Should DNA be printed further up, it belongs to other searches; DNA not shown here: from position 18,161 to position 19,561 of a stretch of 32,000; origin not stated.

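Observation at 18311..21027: TIR / PP2C phosphatase / TniQ-like zinc-ribbon operon: a gene combination I cannot assign to any described defence system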

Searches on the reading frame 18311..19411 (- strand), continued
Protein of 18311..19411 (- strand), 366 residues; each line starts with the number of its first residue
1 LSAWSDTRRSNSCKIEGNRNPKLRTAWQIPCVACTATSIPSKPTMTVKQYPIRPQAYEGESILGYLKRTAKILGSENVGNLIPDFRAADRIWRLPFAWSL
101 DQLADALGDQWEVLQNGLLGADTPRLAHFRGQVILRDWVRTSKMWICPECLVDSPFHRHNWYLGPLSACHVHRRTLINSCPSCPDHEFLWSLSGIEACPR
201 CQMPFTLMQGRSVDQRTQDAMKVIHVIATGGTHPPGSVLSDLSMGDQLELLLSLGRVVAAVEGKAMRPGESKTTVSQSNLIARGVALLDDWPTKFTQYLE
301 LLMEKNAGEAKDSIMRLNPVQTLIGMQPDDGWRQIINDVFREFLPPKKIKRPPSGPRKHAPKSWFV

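Call 56: find_related_loci(query=A2, collection=viral_contigs, flank=8000)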
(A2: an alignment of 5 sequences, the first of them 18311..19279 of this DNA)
Query A2 (322 aa) in viral_contigs; peptide patterns used: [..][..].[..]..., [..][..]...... (x = any residue, [..] = any of these).
67 stretches matched a pattern, but none encodes a relative of the query by tblastn (E <= 1e-3).

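Call 66: search_protein_families(library=ncbifam, proteins=[window:18311-19279:-, L001:8149-9123:+, L001:10999-11781:+, L005:4909-5613:+, L001:7747-8073:+], max_evalue=0.01)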
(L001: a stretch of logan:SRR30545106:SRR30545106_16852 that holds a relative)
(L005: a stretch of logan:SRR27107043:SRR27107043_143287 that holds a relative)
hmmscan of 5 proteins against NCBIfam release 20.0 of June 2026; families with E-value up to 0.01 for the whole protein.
window:18311-19279:- (322 aa): 0 families

L001:8149-9123:+ (324 aa): 0 families

L001:10999-11781:+ (260 aa): 0 families

L005:4909-5613:+ (234 aa): 0 families

L001:7747-8073:+ (108 aa): 0 families

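Call 68: search_dna_similar(query=window:18311-19279:-, collection=plasmids, mode=protein, max_rows=25, max_evalue=1e-8)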
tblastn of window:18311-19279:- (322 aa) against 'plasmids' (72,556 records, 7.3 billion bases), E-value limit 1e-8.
Records with a match: 1; places in all: 1; records where one place covers at least 80% of the query: 0.
Best place of each record, by identity: <60% 1.
By first word of the organism name: Azospirillum 1.
By predicted mobility (MOB-suite, as given by PLSDB): non-mobilizable 1.
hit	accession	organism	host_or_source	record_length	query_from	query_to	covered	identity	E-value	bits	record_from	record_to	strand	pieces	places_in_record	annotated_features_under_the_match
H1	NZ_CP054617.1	Azospirillum oryzae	cell culture,soil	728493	85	253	52%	27.9%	7e-9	64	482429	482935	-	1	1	TniQ family protein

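Call 69: get_annotated_region(hit=H1, flank=8000)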
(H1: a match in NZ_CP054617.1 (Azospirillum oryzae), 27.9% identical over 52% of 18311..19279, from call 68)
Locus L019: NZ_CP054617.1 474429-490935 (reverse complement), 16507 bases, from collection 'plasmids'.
description: Azospirillum oryzae strain KACC 14407 plasmid unnamed3, complete sequence
organism: Azospirillum oryzae (NCBI taxid 286727)
taxonomy: Bacteria; Pseudomonadota; Alphaproteobacteria; Rhodospirillales; Azospirillaceae; Azospirillum; Azospirillum oryzae
host: -; source: cell culture,soil; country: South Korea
typing (MOB-suite, as given by PLSDB): non-mobilizable
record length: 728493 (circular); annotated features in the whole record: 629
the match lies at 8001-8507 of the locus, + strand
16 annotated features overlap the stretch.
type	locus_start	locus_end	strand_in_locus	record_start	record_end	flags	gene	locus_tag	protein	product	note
CDS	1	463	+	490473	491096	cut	-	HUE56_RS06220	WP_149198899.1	FMN-binding negative transcriptional regulator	-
CDS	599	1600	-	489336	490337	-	-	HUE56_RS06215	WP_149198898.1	MYG1 family protein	-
CDS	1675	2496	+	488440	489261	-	-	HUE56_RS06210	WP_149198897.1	isocitrate lyase/phosphoenolpyruvate mutase family protein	-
CDS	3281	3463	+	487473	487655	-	-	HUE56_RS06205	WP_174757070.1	hypothetical protein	-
CDS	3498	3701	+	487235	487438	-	-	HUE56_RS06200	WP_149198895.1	hypothetical protein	-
CDS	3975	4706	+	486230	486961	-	-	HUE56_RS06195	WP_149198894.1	hypothetical protein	-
CDS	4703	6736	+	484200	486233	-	-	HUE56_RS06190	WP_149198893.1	DDE-type integrase/transposase/recombinase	-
CDS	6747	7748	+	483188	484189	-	-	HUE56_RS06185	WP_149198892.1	TniB family NTP-binding protein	-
CDS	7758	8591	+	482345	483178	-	-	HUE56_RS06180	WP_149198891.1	TniQ family protein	-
CDS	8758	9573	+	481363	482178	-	-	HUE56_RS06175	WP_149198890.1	hypothetical protein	-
CDS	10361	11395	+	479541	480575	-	-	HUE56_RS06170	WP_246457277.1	hypothetical protein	-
CDS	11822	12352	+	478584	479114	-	-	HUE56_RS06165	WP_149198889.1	hypothetical protein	-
CDS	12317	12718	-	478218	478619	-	-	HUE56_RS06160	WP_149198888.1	hypothetical protein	-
CDS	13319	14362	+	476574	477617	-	mgrA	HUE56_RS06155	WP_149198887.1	L-glyceraldehyde 3-phosphate reductase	-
CDS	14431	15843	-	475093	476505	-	-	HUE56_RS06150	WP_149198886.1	M20/M25/M40 family metallo-hydrolase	-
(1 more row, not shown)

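Call 73: find_encoding_contigs(protein=P0139, flank=8000, max_places=3)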
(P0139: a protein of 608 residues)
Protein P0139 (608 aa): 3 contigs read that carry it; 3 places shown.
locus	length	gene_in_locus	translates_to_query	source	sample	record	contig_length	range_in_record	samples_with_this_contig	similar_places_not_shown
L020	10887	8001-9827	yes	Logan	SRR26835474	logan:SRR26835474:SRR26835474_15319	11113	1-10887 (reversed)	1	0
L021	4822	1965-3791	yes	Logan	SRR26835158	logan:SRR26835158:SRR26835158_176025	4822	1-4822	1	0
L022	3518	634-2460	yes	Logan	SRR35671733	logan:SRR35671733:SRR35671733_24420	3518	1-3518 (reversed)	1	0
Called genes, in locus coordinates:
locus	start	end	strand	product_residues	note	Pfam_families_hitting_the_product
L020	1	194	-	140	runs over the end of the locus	?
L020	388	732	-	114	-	-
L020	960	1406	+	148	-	PF04214:DUF411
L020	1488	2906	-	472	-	PF08808:RES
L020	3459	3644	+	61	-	-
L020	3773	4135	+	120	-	-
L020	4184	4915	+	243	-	PF08722:Tn7_TnsA-like_N (weak)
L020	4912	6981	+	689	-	PF09299:Mu-transpos_C (weak)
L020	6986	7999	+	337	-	PF05621:TniB, PF13401:AAA_22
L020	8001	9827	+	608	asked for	PF06527:TniQ, PF12728:HTH_17 (faint)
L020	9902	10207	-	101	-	PF01381:HTH_3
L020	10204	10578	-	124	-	PF06296:RelE (weak)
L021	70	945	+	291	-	PF09299:Mu-transpos_C (weak)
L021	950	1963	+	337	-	PF05621:TniB, PF13401:AAA_22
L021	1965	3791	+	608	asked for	PF06527:TniQ, PF12728:HTH_17 (faint)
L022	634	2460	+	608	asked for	PF06527:TniQ, PF12728:HTH_17 (faint)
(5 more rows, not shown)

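Call 75: search_protein_families(library=padloc, proteins=[L001:7747-8073:+, L001:8149-9123:+, L001:10999-11781:+, L005:4909-5613:+, L001:12935-14302:-, L001:14277-15335:-, L005:6571-7641:-, L005:7805-9067:+, L001:9113-9889:+, L005:3084-3869:+], max_evalue=0.01)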
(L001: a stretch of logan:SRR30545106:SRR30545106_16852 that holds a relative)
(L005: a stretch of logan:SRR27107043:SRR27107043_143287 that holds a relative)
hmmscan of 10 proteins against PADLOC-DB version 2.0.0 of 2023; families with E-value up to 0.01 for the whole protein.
L001:7747-8073:+ (108 aa): 0 families

L001:8149-9123:+ (324 aa): 0 families

L001:10999-11781:+ (260 aa): 0 families

L005:4909-5613:+ (234 aa): 0 families

L001:12935-14302:- (455 aa): 0 families

L001:14277-15335:- (352 aa): 0 families

L005:6571-7641:- (356 aa): 0 families

L005:7805-9067:+ (420 aa): 1 family
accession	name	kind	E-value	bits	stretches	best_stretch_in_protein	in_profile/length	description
PDLC01085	C3a181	-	0.00036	18.5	1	63-127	17-81/226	Diadenylate cyclase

L001:9113-9889:+ (258 aa): 0 families

L005:3084-3869:+ (261 aa): 1 family
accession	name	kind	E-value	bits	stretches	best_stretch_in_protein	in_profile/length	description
PDLC04518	PDC-M21C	-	0.00015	19.1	1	59-153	26-120/243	-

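Call 76: search_solved_structures(query=L001:10999-11781:+, max_evalue=1)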
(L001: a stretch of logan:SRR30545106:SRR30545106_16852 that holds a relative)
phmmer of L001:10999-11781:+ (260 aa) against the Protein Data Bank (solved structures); distinct sequences matched with E-value up to 1: 0.

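Call 77: search_solved_structures(query=L001:8149-9123:+, max_evalue=1)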
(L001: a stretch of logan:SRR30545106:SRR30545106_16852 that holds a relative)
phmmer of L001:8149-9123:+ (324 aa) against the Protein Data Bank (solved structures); distinct sequences matched with E-value up to 1: 0.

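Call 93: search_dna_similar(query=L001:10999-11781:+, collection=plasmids, mode=protein, max_evalue=0.001, max_rows=12)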
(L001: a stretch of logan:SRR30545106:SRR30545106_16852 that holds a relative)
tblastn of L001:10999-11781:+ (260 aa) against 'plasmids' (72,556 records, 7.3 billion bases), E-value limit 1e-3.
Records with a match: 19; places in all: 19; records where one place covers at least 80% of the query: 6.
Best place of each record, by identity: <60% 19.
By first word of the organism name: Bacillus 15; Ralstonia 1; Psychrobacter 1; Cupriavidus 1; Paenibacillus 1.
By predicted mobility (MOB-suite, as given by PLSDB): non-mobilizable 15; mobilizable 4.
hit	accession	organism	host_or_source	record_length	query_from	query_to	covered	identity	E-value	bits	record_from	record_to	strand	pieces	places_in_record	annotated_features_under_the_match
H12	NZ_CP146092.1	Ralstonia sp. RRA.1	-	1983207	1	242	93%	25.8%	1e-15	84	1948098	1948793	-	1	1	none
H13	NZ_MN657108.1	Psychrobacter sp.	-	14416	1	248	95%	24.6%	3e-13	76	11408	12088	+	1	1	hypothetical protein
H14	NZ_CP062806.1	Cupriavidus basilensis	Cell culture,Sediment of a freshwater ...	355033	1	240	92%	24.6%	5e-11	70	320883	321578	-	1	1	hypothetical protein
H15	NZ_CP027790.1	Bacillus licheniformis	Cell culture,Manure compost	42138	2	231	88%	22.3%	3e-4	49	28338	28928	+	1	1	hypothetical protein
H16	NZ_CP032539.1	Bacillus licheniformis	Cell culture,Maotai Daqu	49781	2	231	88%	22.3%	3e-4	49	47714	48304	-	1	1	hypothetical protein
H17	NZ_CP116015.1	Bacillus velezensis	cell culture,Ganjang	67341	2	231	88%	22.3%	3e-4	49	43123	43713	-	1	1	hypothetical protein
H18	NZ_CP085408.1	Bacillus bombysepticus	single cell,soil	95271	39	203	63%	29.2%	4e-6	55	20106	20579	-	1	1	hypothetical protein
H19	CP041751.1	Bacillus paranthracis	Homo sapiens,stool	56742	37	203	64%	25.0%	3e-8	61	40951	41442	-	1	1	hypothetical protein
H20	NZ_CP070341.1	Bacillus cereus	Bombyx mori,whole organism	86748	37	203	64%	24.4%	1e-8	62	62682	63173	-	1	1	hypothetical protein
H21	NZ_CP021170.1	Paenibacillus bovis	mixed culture,yak milk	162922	39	195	60%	25.6%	7e-7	57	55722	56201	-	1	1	hypothetical protein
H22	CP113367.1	Bacillus paranthracis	bovine,mixed culture ...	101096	37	203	64%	23.8%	1e-8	63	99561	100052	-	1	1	hypothetical protein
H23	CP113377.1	Bacillus paranthracis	bovine,mixed culture ...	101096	37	203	64%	23.8%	1e-8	63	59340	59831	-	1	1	hypothetical protein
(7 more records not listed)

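Call 94: search_dna_similar(query=L001:8149-9123:+, collection=plasmids, mode=protein, max_evalue=0.001, max_rows=12)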
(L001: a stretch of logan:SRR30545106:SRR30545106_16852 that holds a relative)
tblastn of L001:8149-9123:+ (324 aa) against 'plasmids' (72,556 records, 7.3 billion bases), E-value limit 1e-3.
Records with a match: 3; places in all: 3; records where one place covers at least 80% of the query: 0.
Best place of each record, by identity: <60% 3.
By first word of the organism name: Bacillus 2; Klebsiella 1.
By predicted mobility (MOB-suite, as given by PLSDB): non-mobilizable 2; mobilizable 1.
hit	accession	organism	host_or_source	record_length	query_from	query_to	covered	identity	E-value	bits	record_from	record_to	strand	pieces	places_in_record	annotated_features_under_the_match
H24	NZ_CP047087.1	Bacillus paranthracis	vomit from a food poisoning case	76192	4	227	69%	24.4%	6e-7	59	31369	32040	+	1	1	hypothetical protein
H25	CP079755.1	Klebsiella grimontii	cell culture,urine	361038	4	227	69%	24.4%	6e-7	59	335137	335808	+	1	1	hypothetical protein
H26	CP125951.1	Bacillus sp. BTAI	cell culture,Soil environment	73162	4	227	69%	23.9%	8e-6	55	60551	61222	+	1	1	record has no annotation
